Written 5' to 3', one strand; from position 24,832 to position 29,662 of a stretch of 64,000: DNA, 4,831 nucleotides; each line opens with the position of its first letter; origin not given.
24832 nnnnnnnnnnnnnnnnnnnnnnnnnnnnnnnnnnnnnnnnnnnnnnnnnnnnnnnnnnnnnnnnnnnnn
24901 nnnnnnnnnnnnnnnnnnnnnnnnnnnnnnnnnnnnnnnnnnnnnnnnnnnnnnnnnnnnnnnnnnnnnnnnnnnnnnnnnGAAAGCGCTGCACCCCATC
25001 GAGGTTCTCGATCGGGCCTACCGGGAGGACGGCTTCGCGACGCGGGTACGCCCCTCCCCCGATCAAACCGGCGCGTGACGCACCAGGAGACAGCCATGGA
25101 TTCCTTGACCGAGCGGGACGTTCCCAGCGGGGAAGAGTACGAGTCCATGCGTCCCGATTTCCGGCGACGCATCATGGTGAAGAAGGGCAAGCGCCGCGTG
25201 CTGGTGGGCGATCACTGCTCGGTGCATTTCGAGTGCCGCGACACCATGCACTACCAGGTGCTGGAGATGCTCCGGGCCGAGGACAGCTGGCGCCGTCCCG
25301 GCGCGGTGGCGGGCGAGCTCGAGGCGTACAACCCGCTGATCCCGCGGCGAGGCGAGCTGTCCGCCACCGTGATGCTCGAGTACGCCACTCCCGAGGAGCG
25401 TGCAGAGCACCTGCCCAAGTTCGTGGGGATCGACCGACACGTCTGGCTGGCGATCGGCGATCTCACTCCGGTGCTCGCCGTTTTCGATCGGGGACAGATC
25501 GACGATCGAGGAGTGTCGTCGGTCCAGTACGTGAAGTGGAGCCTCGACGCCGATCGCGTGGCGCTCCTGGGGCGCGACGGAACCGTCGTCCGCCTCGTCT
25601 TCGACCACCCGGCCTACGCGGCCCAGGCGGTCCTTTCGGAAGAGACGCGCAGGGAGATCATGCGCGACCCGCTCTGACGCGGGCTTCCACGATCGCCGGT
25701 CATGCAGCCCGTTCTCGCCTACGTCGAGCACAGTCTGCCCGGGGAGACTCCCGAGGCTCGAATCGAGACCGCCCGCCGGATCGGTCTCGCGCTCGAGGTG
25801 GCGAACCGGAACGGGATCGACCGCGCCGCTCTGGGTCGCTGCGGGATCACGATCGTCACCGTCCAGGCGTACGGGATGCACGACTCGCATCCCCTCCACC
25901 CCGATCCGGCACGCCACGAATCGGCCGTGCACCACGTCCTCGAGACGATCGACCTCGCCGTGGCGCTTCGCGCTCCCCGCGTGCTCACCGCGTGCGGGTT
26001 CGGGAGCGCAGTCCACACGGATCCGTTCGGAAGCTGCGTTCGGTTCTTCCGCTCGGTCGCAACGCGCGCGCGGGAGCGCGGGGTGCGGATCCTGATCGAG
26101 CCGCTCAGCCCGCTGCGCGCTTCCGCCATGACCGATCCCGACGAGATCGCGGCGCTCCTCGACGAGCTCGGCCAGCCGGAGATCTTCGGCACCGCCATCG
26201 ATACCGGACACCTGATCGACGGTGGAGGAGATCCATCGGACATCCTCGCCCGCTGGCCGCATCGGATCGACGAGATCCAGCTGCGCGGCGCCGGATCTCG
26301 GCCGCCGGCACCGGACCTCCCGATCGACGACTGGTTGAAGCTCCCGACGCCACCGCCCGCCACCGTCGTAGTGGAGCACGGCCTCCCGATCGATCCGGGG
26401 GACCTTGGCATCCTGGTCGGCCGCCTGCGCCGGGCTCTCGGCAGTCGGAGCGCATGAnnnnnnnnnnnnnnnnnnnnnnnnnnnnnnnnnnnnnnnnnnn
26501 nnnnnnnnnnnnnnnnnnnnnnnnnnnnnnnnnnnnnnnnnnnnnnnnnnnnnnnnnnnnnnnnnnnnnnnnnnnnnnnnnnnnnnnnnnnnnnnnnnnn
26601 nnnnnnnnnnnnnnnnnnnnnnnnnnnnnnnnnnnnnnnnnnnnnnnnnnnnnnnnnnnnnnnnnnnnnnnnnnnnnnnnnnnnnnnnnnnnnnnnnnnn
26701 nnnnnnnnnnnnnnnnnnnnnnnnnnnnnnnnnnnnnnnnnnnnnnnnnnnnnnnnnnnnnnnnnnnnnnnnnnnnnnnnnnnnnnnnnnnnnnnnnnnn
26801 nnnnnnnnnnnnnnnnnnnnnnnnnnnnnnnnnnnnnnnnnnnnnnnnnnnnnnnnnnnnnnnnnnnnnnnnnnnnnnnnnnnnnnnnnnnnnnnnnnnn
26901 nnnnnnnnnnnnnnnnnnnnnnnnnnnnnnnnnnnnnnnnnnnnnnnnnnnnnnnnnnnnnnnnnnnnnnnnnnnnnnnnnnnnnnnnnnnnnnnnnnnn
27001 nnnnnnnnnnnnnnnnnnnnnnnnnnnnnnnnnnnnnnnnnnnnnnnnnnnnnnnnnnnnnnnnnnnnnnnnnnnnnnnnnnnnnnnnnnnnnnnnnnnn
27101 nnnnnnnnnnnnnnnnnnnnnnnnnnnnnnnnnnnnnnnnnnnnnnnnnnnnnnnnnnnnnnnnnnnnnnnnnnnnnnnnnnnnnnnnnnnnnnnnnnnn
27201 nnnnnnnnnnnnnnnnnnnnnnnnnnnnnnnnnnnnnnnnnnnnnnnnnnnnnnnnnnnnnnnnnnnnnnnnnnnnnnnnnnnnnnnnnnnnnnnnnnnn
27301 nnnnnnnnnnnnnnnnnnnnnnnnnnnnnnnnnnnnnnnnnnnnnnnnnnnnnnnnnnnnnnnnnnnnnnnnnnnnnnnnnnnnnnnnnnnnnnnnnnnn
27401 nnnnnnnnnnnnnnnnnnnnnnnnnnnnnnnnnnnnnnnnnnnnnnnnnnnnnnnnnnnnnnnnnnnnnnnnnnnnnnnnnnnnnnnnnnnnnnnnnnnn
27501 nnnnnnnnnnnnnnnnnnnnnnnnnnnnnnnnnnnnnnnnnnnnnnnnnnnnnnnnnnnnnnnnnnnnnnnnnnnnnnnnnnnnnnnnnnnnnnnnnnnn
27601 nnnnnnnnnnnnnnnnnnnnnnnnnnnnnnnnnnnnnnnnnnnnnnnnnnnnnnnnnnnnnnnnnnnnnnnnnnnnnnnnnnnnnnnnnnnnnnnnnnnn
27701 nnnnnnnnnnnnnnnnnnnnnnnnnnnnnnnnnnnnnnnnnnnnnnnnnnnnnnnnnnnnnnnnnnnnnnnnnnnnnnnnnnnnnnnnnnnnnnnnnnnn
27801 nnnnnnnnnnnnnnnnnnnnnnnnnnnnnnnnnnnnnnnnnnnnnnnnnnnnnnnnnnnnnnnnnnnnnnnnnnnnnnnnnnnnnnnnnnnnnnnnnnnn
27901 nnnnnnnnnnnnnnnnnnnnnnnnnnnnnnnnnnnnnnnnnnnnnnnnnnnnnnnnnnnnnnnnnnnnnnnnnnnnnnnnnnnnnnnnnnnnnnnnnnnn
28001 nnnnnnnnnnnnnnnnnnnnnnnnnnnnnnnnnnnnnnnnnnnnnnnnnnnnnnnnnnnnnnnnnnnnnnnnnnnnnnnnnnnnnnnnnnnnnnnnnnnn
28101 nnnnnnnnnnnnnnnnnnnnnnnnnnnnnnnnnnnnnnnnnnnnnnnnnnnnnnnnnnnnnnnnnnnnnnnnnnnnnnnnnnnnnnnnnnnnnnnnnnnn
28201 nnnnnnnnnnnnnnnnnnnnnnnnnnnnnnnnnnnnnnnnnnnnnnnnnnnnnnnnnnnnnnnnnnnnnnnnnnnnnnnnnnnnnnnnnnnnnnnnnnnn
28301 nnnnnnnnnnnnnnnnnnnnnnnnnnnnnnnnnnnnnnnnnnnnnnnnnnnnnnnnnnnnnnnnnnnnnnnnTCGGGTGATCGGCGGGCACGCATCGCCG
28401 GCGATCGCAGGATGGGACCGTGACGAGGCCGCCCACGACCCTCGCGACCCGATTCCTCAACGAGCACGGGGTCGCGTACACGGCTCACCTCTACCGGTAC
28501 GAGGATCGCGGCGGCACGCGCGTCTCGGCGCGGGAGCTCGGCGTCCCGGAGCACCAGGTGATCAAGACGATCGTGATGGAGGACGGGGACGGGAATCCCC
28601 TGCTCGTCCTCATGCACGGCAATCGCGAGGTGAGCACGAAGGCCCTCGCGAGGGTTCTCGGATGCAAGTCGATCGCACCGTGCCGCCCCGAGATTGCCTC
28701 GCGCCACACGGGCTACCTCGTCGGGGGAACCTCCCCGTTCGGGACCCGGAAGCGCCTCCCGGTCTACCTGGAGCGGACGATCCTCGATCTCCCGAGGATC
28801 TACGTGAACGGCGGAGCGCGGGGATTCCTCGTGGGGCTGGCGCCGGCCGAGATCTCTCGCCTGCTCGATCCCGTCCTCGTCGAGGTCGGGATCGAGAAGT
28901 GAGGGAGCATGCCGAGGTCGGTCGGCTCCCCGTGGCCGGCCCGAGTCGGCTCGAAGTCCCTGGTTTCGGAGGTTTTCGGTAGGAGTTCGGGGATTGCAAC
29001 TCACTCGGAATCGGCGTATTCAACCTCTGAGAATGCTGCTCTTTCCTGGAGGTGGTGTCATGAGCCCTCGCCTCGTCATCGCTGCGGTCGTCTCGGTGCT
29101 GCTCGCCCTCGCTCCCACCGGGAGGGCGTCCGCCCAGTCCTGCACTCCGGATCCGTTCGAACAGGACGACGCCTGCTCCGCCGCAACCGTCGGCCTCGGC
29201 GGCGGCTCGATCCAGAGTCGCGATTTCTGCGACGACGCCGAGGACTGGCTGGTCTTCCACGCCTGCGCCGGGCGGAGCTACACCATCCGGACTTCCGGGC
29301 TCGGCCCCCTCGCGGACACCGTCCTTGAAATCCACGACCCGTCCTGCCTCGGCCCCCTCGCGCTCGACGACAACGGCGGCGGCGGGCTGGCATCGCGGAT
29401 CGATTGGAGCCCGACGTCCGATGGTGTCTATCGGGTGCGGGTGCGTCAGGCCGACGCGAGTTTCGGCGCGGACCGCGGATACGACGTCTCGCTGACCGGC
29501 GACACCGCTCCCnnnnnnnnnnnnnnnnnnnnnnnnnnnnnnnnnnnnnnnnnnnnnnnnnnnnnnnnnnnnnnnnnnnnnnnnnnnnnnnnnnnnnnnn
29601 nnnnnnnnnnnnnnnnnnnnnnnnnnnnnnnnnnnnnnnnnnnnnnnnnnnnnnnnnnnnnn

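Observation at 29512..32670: Near-identical 1.59 kb in-gene tandem duplication of a propeller plus TSP3 module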

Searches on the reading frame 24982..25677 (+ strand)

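Call 21: search_protein_families(library=pfam, proteins=[window:24982-25677:+], max_evalue=0.001)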
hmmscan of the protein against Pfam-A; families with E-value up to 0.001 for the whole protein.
window:24982-25677:+ (231 aa): 1 family
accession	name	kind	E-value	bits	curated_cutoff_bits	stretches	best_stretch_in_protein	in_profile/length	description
PF12007.14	DUF3501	-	4e-51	174.1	25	1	42-229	2-186/187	Protein of unknown function (DUF3501)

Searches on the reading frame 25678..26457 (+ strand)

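Call 21: search_protein_families(library=pfam, proteins=[window:25678-26457:+], max_evalue=0.001)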
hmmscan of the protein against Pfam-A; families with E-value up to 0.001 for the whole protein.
window:25678-26457:+ (259 aa): 1 family
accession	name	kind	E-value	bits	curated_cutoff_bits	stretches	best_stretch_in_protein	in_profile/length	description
PF01261.30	AP_endonuc_2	-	5.7e-16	59.4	31.1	1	50-203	35-186/249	Xylose isomerase-like TIM barrel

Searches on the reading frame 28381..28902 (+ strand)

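Call 21: search_protein_families(library=pfam, proteins=[window:28381-28902:+], max_evalue=0.001)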
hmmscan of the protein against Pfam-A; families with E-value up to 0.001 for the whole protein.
window:28381-28902:+ (173 aa): 1 family
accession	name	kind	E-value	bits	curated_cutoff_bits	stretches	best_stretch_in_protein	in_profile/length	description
PF04073.20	tRNA_edit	-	1.8e-28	99.5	25.5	1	49-160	10-122/123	Aminoacyl-tRNA editing domain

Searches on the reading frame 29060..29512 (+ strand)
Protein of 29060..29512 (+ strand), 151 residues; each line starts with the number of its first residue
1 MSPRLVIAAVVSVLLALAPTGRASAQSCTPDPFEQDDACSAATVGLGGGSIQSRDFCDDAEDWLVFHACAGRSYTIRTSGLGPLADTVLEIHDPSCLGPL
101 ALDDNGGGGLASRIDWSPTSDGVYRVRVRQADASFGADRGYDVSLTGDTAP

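Call 13: search_protein_families(library=pfam, proteins=[window:29060-29512:+], max_evalue=0.1)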
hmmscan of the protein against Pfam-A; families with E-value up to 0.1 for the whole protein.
seq(151 aa): 1 family
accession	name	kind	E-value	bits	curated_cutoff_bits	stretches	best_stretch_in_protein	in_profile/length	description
PF04151.21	PPC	-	0.0006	21.1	25.9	1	61-129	2-69/70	Bacterial pre-peptidase C-terminal domain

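Call 29: search_protein_families(library=ncbifam, proteins=[window:29060-29512:+], max_evalue=0.1)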
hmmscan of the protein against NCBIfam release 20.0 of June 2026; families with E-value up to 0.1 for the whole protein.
seq(151 aa): 1 family
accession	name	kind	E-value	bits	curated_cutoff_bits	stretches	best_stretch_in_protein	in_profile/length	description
NF051432.1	PepSY_MTB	domain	0.015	15.7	60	0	6-59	8-67/101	PepSY domain-containing protein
